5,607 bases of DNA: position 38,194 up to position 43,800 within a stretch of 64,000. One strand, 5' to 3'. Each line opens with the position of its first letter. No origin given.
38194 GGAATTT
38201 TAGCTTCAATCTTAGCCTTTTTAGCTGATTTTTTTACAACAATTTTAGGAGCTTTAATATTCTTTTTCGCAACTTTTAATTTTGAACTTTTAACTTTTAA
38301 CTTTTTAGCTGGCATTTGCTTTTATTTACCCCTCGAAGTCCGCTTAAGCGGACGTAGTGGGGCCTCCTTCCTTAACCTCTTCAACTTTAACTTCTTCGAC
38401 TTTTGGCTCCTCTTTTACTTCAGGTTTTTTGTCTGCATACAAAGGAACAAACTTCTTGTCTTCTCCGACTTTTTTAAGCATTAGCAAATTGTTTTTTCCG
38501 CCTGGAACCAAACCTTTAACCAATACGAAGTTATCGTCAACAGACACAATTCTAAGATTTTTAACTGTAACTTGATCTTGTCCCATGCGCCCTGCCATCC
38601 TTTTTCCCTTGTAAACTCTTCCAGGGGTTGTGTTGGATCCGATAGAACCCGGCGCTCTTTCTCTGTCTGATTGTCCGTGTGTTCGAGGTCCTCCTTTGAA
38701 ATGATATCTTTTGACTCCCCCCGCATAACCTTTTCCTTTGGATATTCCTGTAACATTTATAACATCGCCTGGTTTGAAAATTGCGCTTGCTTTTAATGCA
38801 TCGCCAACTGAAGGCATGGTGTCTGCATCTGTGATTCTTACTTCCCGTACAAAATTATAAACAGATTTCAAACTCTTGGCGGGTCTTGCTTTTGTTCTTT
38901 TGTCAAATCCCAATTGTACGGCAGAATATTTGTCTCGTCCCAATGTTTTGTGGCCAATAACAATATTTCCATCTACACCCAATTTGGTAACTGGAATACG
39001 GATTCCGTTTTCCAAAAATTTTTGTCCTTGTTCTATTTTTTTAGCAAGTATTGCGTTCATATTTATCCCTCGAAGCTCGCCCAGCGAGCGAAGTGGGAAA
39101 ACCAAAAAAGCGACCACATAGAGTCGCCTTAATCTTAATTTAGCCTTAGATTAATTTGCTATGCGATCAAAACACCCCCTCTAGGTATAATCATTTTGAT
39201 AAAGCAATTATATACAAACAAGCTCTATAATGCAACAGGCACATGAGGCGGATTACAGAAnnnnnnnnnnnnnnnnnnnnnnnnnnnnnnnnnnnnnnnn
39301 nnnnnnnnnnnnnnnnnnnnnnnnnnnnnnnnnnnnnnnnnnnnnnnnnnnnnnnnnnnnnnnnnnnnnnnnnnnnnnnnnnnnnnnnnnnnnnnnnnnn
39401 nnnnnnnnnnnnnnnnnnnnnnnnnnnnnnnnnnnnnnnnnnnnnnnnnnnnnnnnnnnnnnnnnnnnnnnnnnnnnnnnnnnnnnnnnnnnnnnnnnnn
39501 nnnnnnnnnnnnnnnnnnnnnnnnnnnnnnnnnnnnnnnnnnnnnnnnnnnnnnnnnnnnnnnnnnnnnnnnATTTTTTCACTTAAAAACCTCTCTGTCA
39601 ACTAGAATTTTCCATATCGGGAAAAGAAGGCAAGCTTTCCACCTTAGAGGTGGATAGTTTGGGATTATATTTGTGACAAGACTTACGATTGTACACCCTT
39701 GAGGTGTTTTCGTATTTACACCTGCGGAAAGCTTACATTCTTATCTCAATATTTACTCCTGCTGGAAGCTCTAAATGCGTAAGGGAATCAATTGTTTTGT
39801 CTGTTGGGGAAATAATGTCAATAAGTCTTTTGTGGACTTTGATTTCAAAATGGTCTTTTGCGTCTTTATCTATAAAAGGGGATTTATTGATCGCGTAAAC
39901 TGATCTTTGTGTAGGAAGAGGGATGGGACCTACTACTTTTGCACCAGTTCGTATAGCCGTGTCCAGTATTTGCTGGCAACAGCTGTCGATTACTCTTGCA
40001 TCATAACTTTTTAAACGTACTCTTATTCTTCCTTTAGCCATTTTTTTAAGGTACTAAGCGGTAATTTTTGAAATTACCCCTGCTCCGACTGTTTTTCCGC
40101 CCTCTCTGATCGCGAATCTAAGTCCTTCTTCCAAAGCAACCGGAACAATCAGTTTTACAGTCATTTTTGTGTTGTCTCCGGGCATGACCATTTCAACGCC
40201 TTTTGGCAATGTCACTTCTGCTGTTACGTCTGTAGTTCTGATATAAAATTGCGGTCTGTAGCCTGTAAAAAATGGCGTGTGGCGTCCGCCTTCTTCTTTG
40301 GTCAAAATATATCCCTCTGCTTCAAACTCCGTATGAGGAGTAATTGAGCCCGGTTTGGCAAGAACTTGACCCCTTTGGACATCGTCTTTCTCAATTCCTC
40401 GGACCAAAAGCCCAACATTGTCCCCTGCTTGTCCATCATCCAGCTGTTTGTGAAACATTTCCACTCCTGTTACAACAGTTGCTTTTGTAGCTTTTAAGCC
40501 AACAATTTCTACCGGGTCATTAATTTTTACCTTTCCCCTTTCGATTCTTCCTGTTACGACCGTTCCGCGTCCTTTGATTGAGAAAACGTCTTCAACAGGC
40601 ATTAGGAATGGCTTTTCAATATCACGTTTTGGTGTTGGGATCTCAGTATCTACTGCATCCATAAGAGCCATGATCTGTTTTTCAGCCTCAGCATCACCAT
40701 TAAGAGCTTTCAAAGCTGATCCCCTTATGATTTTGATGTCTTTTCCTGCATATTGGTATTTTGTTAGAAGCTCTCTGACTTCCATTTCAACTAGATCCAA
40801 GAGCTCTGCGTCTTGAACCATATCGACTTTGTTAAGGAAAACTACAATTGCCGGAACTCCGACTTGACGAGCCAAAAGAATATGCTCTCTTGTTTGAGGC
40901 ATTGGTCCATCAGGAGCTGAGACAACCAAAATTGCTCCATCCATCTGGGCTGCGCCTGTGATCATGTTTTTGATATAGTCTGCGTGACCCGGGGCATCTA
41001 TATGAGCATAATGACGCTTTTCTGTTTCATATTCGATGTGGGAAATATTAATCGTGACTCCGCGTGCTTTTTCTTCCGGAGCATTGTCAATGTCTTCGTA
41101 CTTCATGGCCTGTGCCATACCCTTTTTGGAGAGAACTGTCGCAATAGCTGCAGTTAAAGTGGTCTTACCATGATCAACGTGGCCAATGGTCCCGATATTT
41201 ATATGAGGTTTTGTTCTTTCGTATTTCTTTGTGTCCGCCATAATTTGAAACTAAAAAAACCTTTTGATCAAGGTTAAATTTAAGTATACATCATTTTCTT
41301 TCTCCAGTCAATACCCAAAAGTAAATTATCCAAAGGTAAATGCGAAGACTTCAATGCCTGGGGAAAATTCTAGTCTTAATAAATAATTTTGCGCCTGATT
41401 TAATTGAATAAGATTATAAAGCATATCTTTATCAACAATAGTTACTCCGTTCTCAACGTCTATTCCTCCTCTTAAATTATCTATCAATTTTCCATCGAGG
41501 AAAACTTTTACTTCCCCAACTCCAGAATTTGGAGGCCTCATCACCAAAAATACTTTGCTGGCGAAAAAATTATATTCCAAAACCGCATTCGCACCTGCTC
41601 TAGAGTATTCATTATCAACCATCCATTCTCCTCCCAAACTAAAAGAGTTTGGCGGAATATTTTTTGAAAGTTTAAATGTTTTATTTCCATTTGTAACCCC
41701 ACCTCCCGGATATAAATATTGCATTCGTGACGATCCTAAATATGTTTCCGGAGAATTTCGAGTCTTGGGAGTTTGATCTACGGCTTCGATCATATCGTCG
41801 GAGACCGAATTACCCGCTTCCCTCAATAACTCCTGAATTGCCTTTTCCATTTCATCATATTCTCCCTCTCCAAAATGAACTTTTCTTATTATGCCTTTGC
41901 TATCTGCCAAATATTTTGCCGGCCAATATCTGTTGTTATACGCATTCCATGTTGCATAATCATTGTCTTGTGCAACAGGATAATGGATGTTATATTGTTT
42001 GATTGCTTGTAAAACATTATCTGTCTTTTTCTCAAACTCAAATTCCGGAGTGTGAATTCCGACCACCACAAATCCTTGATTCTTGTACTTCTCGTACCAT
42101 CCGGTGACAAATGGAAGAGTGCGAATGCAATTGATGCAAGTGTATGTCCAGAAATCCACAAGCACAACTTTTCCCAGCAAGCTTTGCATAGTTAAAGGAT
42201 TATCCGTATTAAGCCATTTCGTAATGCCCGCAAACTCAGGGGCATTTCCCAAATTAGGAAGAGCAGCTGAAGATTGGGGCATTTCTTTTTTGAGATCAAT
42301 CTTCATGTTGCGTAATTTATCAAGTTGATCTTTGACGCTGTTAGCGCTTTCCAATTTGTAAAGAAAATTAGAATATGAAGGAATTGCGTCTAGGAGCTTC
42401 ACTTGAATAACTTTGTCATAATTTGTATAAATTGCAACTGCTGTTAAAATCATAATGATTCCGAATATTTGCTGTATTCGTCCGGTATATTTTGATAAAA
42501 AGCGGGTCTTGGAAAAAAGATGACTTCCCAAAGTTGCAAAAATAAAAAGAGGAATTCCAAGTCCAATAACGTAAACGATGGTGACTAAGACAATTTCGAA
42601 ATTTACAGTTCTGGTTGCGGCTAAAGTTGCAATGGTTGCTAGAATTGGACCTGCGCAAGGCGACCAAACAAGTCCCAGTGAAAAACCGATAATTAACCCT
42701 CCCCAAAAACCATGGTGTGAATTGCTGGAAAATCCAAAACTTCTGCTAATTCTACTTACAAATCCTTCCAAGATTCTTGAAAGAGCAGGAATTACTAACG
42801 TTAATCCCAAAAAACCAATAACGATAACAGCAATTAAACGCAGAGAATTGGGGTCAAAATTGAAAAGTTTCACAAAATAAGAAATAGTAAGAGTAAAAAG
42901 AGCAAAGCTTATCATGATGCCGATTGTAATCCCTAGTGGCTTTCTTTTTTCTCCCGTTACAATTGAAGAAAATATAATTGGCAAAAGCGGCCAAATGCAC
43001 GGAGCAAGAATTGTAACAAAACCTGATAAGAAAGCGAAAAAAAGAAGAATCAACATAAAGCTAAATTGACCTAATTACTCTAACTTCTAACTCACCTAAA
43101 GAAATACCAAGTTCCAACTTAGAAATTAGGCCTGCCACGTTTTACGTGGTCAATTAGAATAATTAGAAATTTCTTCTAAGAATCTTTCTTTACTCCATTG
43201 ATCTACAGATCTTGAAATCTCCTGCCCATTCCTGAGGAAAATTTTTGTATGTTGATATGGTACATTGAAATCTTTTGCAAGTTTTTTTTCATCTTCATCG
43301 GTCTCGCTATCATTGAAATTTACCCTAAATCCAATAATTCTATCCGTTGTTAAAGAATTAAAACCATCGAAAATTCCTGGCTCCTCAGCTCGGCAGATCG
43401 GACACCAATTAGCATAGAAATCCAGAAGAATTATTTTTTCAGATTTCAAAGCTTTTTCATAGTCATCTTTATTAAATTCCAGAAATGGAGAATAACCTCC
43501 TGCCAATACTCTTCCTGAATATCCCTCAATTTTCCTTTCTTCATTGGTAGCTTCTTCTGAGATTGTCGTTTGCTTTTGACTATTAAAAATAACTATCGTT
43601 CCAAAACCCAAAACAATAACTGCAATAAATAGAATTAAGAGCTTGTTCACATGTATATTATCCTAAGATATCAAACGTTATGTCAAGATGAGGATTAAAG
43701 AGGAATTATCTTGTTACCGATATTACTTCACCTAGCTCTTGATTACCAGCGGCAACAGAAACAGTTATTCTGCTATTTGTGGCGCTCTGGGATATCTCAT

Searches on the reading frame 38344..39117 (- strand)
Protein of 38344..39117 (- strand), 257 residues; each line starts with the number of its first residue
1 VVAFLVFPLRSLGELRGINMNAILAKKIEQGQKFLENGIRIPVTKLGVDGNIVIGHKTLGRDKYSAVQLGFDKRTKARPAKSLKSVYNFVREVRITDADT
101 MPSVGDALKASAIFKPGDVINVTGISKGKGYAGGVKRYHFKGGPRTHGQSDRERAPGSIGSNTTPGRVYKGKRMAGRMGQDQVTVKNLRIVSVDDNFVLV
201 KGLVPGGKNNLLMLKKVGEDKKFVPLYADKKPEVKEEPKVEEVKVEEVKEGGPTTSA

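Call 12: search_protein_families(library=ncbifam, proteins=[window:38344-39117:-])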
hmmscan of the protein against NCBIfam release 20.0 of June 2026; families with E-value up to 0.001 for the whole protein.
window:38344-39117:- (257 aa): 3 families
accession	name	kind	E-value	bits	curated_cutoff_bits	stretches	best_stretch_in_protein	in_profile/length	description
TIGR03625.1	L3_bact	equivalog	5.4e-57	192.9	142.9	1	23-215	2-202/202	50S ribosomal protein L3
TIGR03626.1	L3_arch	equivalog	1.7e-16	60.1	308.7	1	103-197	178-271/331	50S ribosomal protein L3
NF003261.0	PRK04231.1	equivalog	1.8e-16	59.8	341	1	103-197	186-279/342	50S ribosomal protein L3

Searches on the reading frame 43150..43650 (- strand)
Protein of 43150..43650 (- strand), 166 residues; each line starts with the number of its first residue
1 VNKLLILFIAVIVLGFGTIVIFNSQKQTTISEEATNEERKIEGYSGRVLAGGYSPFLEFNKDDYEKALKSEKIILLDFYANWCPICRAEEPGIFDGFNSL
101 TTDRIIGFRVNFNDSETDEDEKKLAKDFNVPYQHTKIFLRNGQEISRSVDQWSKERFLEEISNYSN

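Call 86: search_protein_families(library=pfam, proteins=[window:43150-43650:-], max_evalue=0.00001)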
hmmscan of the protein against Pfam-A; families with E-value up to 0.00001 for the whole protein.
window:43150-43650:- (166 aa): 1 family
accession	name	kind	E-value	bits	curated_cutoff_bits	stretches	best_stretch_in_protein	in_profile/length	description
PF00085.26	Thioredoxin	-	1.1e-11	45.1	23.5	1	57-161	3-101/103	Thioredoxin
